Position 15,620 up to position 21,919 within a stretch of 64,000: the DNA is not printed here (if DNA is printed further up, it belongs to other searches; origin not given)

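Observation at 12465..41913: Candidate giant-adhesin locus: regulator, repeat-laden leader, giant cargo, 64-aa ORF and a lipoprotein sharing the GLUG-like module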

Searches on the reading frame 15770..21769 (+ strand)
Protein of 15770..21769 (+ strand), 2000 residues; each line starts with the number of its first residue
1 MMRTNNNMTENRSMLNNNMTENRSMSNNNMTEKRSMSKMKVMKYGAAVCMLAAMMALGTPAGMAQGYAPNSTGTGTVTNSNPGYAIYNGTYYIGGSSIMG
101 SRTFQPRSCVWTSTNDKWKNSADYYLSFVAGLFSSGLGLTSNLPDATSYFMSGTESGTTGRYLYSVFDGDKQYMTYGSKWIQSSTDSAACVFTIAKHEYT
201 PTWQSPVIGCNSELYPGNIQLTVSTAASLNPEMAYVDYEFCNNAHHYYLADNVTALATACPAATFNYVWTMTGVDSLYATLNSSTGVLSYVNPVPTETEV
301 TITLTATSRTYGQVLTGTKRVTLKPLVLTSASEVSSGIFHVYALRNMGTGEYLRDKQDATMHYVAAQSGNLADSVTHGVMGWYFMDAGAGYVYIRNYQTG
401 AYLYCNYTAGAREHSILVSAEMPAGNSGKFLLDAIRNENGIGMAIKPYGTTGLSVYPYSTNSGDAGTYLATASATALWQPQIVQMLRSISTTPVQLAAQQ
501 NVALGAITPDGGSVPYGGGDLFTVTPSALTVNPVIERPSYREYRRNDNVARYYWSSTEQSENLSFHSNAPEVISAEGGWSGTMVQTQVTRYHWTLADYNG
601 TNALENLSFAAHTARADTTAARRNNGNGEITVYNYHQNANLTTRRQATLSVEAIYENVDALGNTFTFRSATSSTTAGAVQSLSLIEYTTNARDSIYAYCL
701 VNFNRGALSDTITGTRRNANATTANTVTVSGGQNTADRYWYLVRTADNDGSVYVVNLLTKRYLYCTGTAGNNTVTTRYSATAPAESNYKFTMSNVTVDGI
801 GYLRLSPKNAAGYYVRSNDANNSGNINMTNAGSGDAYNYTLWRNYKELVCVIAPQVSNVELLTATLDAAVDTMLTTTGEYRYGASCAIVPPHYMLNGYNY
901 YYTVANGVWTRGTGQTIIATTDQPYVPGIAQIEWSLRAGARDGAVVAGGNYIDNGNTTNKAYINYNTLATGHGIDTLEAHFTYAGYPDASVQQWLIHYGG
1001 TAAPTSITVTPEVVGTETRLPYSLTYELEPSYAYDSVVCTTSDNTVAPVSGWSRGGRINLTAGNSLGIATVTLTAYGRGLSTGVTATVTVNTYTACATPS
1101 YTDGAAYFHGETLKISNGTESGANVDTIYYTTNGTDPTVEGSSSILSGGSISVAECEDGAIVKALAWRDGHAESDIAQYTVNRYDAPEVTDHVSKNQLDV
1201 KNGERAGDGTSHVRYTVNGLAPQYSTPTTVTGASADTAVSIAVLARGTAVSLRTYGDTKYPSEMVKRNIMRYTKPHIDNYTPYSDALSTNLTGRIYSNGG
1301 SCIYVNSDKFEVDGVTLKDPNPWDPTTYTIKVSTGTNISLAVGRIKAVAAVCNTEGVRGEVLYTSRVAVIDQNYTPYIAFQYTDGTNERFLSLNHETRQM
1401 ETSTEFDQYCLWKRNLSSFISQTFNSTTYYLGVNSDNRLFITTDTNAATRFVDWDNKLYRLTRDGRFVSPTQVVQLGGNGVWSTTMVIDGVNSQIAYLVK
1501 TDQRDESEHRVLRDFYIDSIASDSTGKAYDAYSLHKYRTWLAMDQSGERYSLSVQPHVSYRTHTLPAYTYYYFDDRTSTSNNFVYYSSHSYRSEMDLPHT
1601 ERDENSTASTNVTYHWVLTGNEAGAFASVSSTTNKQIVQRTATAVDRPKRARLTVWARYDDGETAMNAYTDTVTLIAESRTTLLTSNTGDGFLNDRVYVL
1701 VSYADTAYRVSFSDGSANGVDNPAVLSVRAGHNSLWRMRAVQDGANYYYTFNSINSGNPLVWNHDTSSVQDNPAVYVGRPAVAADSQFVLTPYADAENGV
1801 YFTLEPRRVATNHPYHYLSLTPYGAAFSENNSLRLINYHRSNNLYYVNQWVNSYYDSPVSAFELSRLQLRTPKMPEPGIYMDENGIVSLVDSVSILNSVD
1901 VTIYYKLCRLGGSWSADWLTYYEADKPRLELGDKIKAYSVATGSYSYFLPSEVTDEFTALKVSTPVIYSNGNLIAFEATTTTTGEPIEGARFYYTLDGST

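Call 35: find_homologous_proteins(query=window:15770-21769:+)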
Query window:15770-21769:+: 8000 candidates shared short words with the query, none scored E <= 0.001.
